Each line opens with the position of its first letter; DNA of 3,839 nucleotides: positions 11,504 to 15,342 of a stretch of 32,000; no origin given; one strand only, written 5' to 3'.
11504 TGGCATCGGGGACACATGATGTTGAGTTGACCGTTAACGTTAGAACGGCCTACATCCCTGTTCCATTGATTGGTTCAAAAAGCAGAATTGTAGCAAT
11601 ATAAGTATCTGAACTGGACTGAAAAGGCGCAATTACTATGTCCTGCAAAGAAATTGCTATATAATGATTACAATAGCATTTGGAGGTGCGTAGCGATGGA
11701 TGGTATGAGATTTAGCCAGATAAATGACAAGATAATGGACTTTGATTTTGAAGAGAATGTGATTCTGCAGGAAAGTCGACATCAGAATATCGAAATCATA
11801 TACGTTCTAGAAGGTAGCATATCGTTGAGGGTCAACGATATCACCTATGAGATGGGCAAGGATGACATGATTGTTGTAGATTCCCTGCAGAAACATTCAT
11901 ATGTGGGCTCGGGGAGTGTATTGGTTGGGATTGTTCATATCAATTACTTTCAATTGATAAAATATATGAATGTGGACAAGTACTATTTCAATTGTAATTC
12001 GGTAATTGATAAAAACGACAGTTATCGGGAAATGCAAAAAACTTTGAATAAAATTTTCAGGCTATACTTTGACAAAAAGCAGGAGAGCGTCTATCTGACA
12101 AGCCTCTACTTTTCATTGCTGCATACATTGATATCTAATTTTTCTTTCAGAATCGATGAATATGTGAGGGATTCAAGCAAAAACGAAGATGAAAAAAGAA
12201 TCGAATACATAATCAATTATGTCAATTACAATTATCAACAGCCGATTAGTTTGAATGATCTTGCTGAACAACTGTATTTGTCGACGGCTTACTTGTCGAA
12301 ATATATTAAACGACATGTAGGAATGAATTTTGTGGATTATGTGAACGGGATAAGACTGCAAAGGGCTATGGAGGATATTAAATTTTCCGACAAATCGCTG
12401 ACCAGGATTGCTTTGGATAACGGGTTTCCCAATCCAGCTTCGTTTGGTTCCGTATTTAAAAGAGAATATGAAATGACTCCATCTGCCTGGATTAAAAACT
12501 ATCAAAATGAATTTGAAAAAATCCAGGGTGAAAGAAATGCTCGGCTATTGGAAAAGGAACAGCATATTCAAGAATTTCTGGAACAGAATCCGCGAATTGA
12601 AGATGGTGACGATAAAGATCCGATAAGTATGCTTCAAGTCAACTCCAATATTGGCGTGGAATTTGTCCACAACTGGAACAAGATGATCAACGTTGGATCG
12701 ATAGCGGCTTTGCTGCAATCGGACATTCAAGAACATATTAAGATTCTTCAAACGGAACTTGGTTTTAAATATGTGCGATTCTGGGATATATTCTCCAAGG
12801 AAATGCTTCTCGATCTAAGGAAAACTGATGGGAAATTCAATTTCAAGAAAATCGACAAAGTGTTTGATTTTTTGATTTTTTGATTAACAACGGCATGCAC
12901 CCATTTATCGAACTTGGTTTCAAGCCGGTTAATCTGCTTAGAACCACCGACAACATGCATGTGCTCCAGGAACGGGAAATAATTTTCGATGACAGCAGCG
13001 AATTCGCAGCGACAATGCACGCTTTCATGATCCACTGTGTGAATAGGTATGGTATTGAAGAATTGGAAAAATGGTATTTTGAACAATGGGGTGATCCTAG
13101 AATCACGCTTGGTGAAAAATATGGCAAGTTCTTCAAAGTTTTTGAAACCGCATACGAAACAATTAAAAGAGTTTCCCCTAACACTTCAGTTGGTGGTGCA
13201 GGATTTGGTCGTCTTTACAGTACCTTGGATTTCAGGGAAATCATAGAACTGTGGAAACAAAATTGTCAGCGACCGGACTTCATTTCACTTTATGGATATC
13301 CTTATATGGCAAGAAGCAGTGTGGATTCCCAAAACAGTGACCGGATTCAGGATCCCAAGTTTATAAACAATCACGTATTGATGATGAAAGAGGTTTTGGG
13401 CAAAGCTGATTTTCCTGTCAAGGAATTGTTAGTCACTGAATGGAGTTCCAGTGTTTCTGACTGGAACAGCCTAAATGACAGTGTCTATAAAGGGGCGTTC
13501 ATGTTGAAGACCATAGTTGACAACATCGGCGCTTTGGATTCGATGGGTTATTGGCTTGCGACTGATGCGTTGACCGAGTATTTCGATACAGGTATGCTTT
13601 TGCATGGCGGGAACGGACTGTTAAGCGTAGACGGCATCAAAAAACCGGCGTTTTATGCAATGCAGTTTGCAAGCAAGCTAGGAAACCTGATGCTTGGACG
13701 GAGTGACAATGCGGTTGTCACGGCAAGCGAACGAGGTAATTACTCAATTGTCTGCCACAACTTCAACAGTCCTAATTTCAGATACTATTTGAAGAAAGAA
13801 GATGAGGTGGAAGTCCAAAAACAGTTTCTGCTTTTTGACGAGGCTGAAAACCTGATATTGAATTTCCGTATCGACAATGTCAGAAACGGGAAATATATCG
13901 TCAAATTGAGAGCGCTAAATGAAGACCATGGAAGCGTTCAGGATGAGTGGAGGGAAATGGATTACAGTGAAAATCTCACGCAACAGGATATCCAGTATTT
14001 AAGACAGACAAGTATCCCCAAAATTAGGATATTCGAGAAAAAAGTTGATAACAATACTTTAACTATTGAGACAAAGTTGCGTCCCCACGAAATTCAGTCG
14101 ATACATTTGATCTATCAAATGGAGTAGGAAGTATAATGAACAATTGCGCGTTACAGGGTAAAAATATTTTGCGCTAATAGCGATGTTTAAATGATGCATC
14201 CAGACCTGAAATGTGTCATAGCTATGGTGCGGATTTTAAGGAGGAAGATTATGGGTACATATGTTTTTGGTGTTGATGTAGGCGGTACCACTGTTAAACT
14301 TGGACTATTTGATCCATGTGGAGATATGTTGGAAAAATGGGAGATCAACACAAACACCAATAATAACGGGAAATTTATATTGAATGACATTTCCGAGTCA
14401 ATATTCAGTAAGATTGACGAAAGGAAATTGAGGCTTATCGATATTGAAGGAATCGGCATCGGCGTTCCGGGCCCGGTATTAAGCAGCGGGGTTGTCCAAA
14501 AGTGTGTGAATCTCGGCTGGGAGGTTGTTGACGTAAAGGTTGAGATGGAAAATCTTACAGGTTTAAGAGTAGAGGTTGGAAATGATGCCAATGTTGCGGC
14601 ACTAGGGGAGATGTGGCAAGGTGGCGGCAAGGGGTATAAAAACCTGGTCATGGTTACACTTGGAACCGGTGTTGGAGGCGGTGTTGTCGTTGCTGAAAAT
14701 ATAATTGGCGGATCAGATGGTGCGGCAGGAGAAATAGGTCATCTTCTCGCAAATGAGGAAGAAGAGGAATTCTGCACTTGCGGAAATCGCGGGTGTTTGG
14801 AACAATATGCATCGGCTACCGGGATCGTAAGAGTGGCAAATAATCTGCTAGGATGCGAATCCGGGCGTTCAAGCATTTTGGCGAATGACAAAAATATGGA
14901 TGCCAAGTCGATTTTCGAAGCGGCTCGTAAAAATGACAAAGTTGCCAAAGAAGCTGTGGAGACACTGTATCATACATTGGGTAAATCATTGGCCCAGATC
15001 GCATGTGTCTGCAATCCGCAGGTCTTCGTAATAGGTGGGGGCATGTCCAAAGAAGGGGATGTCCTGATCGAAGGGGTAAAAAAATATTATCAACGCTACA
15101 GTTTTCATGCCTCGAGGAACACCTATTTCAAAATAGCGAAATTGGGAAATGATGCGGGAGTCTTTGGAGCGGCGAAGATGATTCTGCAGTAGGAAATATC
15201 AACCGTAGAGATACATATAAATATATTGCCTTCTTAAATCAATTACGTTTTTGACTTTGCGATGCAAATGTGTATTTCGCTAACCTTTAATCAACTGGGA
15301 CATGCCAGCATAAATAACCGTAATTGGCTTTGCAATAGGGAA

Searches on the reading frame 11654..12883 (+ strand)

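Call 36: search_protein_families(library=pfam, proteins=[window:11654-12883:+], max_evalue=0.00001)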
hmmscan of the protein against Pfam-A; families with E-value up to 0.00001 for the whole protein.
window:11654-12883:+ (409 aa): 3 families
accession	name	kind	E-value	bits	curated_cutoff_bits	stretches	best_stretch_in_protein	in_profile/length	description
PF12833.13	HTH_18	-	8.2e-19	68.1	33.6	1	203-281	1-79/80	Helix-turn-helix domain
PF00165.29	HTH_AraC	-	3.1e-12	46.8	26.6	1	246-281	8-42/42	Bacterial regulatory helix-turn-helix proteins, AraC family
PF07883.17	Cupin_2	-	4.3e-08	33.2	27.2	1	39-87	12-60/70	Cupin domain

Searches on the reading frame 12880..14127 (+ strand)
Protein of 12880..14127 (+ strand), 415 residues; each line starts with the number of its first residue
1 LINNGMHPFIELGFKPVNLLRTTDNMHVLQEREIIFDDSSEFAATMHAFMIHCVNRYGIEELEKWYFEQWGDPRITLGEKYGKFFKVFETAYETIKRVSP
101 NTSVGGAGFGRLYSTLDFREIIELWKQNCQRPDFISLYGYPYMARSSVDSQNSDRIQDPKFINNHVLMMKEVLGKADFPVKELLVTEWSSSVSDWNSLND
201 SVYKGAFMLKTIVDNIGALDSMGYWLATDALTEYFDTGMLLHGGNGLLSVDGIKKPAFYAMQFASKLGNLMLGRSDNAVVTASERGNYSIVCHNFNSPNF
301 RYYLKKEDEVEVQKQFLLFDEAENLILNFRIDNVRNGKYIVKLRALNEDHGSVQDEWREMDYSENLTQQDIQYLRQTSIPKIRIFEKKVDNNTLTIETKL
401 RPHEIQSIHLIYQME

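Call 36: search_protein_families(library=pfam, proteins=[window:12880-14127:+], max_evalue=0.00001)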
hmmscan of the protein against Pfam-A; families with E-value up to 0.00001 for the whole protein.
window:12880-14127:+ (415 aa): 1 family
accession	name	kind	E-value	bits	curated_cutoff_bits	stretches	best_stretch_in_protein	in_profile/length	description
PF01229.23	Glyco_hydro_39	-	6.2e-38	131.2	26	1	2-384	87-461/472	Glycosyl hydrolases family 39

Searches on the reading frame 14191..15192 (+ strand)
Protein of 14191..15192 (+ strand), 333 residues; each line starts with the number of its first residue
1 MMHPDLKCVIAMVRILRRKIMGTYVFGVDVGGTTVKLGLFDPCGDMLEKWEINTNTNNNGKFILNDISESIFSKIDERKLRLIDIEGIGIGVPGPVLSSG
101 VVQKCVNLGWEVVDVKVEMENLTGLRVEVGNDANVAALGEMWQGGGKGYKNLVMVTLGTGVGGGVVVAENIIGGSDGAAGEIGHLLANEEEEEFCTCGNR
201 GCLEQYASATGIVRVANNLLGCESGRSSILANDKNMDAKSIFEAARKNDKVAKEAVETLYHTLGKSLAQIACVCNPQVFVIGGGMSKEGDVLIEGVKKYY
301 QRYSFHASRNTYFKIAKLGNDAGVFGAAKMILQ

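Call 36: search_protein_families(library=pfam, proteins=[window:14191-15192:+], max_evalue=0.00001)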
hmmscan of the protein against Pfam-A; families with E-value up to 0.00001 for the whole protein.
window:14191-15192:+ (333 aa): 2 families
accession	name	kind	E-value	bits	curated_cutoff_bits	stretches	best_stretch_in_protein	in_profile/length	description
PF00480.26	ROK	-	3e-71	240.8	22.9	1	26-332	2-292/294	ROK family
PF01869.26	BcrAD_BadFG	-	2e-06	28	31.5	0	27-94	2-71/271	BadF/BadG/BcrA/BcrD ATPase family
